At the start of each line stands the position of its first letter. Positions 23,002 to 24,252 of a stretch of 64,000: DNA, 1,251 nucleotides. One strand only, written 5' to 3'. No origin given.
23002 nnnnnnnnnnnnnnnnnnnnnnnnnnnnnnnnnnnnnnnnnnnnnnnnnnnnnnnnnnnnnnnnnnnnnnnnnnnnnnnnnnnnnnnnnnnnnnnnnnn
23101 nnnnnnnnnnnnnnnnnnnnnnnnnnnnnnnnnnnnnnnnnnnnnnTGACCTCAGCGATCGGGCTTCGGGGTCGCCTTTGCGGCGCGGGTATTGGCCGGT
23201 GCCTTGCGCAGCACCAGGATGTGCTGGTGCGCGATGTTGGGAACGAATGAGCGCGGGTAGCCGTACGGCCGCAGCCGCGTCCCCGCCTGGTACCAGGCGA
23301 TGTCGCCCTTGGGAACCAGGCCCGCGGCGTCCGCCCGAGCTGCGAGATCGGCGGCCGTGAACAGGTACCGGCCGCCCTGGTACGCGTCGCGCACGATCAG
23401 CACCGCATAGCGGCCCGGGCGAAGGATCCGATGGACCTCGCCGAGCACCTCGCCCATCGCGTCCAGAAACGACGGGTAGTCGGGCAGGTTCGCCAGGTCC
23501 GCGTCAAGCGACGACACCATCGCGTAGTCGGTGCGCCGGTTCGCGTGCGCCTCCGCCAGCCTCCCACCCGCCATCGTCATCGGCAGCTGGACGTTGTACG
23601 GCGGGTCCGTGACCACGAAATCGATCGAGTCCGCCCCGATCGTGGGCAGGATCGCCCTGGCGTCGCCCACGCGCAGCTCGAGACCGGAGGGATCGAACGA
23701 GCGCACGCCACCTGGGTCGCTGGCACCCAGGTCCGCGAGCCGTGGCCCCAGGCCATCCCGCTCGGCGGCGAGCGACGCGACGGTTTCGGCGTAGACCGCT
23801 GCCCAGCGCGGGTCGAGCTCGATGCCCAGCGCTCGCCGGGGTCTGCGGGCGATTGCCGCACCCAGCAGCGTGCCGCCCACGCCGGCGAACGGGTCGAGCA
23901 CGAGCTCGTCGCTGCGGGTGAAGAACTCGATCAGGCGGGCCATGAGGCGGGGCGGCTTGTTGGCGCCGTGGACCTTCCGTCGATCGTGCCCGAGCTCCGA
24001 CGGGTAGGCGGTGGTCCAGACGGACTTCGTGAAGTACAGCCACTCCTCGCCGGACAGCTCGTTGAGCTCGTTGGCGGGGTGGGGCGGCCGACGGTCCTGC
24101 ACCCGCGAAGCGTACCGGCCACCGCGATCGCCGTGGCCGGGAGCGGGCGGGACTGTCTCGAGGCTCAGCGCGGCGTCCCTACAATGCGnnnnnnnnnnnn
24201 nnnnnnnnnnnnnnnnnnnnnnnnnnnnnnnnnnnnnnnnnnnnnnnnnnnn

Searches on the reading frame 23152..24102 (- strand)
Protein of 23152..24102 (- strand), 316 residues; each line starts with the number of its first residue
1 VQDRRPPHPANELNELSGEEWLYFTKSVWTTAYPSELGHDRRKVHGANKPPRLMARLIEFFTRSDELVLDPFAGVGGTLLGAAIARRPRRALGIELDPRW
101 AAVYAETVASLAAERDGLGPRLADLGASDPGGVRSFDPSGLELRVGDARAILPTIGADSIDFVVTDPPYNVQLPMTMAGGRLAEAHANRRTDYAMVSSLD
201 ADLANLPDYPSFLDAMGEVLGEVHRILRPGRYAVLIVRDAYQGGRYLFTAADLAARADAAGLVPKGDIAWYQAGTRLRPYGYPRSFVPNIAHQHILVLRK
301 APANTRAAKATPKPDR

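Call 32: find_encoding_contigs(protein=window:23152-24102:-, flank=3000, max_places=4)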
Protein window:23152-24102:- (316 aa): no gene with exactly this product is on record in the collection.

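Call 53: search_protein_families(library=pfam, proteins=[window:23155-24102:-], max_evalue=0.001)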
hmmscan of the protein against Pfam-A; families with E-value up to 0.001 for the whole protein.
window:23155-24102:- (316 aa): 1 family
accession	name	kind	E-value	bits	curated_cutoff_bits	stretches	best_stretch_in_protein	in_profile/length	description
PF01555.25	N6_N4_Mtase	-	5.8e-23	82.4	26.7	2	19-99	134-214/221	DNA methylase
